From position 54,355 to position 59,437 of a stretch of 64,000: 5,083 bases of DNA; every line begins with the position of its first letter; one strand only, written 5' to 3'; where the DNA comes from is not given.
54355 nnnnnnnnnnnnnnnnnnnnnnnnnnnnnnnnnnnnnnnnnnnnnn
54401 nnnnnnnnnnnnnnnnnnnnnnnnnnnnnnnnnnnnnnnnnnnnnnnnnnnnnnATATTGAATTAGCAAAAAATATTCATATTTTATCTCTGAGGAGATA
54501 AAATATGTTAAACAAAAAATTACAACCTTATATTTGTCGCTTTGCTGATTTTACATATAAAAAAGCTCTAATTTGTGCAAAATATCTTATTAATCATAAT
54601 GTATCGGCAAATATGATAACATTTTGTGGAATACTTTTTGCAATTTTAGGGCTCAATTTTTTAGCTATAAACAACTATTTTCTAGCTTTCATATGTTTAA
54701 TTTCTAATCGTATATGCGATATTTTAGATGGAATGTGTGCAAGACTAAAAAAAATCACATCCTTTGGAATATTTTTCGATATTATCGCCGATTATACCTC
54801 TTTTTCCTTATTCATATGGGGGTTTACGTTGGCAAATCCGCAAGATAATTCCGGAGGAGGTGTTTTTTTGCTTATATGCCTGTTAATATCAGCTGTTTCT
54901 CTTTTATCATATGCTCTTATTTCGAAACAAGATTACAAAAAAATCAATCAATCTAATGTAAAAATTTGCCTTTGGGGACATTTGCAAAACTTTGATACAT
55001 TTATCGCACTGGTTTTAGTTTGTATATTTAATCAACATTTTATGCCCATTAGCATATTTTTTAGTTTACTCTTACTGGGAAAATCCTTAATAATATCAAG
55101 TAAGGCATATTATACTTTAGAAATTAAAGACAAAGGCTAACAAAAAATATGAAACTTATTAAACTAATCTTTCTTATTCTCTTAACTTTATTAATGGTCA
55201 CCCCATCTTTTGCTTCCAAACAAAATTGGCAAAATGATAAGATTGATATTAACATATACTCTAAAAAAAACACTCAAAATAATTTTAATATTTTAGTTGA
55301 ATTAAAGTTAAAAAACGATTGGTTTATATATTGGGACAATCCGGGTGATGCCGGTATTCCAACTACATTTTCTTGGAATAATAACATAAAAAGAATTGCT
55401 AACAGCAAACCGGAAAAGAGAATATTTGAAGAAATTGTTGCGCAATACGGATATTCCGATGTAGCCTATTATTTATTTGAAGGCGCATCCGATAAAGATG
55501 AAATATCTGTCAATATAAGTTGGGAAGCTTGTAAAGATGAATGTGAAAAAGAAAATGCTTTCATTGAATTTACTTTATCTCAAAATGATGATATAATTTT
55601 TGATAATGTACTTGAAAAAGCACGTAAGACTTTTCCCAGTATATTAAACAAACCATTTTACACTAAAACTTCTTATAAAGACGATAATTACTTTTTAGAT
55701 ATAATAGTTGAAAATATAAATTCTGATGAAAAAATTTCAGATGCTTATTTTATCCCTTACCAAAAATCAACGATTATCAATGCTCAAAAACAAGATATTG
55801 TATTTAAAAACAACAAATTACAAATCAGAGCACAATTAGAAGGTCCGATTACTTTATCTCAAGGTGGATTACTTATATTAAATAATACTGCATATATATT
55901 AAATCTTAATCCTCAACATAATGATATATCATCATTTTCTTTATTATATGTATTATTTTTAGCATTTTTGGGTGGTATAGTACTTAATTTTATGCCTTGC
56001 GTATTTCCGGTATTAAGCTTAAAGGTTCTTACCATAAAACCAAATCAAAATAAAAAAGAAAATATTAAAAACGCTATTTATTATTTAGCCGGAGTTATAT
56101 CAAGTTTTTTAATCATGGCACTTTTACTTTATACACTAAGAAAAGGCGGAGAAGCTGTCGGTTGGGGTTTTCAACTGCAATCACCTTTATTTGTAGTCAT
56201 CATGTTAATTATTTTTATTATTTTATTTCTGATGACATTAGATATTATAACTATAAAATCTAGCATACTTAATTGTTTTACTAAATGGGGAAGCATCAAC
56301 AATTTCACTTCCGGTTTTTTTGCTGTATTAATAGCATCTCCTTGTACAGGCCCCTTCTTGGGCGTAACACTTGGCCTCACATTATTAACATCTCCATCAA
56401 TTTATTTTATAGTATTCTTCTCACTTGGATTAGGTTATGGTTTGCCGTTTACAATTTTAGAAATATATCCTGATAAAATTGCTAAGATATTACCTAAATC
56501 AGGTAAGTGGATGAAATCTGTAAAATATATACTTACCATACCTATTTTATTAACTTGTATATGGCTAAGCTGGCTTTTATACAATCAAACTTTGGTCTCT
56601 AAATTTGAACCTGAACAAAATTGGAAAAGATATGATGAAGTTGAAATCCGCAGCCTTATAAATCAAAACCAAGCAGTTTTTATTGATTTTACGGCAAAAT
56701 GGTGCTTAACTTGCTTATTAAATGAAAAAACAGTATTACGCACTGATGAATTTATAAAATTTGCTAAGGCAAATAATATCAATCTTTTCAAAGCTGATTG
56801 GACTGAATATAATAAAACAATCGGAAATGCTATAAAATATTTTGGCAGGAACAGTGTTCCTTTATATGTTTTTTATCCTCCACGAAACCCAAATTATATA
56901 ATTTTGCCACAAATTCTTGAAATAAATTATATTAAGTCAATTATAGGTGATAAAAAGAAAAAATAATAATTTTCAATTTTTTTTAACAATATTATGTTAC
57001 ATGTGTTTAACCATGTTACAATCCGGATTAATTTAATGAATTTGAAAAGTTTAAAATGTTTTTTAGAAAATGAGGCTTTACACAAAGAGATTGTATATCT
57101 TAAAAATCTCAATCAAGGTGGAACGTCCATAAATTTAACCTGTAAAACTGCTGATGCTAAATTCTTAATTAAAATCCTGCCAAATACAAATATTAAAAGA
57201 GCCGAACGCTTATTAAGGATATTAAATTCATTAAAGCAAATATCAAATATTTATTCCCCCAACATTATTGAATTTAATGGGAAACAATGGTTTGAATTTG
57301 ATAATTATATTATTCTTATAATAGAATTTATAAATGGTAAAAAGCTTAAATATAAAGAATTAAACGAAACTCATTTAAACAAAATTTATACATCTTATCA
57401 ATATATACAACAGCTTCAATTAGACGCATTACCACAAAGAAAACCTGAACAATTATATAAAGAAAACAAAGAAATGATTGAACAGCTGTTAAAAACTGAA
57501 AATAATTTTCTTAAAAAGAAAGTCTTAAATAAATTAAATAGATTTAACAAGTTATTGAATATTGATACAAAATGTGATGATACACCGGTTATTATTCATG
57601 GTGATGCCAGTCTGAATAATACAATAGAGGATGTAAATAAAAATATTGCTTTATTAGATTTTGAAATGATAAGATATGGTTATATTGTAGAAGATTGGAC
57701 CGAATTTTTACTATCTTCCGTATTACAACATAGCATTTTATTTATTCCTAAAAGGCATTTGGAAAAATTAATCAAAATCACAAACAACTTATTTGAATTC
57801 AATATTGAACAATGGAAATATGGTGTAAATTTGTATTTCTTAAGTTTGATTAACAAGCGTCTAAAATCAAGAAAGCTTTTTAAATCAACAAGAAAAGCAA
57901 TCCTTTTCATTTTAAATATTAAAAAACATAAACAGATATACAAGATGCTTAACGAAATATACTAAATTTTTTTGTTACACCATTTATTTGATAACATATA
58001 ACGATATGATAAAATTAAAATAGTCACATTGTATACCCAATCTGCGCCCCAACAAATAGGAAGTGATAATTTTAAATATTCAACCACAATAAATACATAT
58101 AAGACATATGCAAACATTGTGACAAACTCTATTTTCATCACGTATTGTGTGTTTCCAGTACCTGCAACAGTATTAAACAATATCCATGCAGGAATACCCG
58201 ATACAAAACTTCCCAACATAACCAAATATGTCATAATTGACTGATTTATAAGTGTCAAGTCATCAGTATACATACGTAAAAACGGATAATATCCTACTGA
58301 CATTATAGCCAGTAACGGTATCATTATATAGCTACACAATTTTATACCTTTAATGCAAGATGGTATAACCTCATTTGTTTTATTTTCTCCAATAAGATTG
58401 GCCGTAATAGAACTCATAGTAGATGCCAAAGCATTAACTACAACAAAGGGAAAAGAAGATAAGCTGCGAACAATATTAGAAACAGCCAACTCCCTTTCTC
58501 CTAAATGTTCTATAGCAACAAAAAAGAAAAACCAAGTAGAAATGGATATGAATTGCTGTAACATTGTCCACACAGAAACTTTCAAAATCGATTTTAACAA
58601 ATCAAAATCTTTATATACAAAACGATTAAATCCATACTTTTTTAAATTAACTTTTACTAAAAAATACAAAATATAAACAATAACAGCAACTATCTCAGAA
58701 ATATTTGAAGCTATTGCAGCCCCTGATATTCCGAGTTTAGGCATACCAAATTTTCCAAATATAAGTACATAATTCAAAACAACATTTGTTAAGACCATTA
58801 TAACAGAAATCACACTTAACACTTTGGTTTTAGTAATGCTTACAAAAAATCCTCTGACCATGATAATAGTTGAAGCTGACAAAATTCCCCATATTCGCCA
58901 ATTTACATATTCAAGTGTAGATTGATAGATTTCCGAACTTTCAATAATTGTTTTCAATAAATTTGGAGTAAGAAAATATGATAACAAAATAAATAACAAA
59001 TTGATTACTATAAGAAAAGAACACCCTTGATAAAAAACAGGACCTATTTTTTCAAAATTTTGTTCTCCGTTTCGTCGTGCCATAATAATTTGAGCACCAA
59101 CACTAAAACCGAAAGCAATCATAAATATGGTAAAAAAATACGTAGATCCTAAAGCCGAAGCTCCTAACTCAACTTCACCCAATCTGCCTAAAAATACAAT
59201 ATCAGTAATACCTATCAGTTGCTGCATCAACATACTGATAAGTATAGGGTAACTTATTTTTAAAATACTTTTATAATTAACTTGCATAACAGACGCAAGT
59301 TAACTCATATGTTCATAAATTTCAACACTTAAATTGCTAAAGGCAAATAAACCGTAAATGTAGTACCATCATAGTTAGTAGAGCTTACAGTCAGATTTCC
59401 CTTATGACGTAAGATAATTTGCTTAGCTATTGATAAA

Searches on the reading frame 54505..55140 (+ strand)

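Call 12: search_protein_families(library=ncbifam, max_evalue=1e-10, proteins=[window:54505-55140:+])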
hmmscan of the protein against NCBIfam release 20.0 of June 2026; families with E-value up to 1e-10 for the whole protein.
window:54505-55140:+ (211 aa): 1 family
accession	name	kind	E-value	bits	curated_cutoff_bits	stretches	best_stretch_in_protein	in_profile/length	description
NF040950.1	archin_ph_syn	equivalog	2.5e-13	50.3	180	1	24-137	15-126/191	archaetidylinositol phosphate synthase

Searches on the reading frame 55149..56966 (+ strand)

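Call 12: search_protein_families(library=ncbifam, max_evalue=1e-10, proteins=[window:55149-56966:+])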
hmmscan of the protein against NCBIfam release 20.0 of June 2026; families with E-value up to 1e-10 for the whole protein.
window:55149-56966:+ (605 aa): 2 families
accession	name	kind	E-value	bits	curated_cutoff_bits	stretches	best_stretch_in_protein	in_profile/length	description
NF045694.1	seleno_TsoB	exception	5.9e-28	97.3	805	1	256-463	172-380/572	rhodanese/DsbD fusion-like selenoprotein TsoB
NF001419.0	PRK00293.1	subfamily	4e-18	65.3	330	1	259-473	162-381/574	protein-disulfide reductase DsbD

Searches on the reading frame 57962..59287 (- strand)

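Call 12: search_protein_families(library=ncbifam, max_evalue=1e-10, proteins=[window:57962-59287:-])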
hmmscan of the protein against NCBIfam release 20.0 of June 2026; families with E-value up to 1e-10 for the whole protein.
window:57962-59287:- (441 aa): 7 families
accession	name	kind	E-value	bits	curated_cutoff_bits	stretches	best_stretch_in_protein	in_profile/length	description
TIGR00797.1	matE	subfamily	2e-62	211.4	147.4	1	14-413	1-396/396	MATE family efflux transporter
NF052396.1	MATE_WgkD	equivalog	1.8e-21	76.6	510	1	6-427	3-416/428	tryglysin-associated MATE efflux transporter WgkD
NF001214.0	PRK00187.1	equivalog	6e-20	71.7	449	1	4-349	8-353/464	NorM family multidrug efflux MATE transporter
NF000263.1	MATE_multi_NorM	equivalog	1.9e-19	70.4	950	1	10-362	22-374/459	multidrug efflux MATE transporter NorM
NF041801.1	MATE_SolL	equivalog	5.7e-18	64.9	780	1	6-424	20-436/458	solanimycin export family MATE transporter SolL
NF041358.1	GntT_guanitoxin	equivalog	3.8e-16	59.1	525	1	16-425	23-428/438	guanitoxin biosynthesis MATE family efflux transporter GntT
NF007562.1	PRK10189.1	equivalog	8.2e-15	54.5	465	1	5-439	26-465/470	EmmdR/YeeO family multidrug/toxin efflux MATE transporter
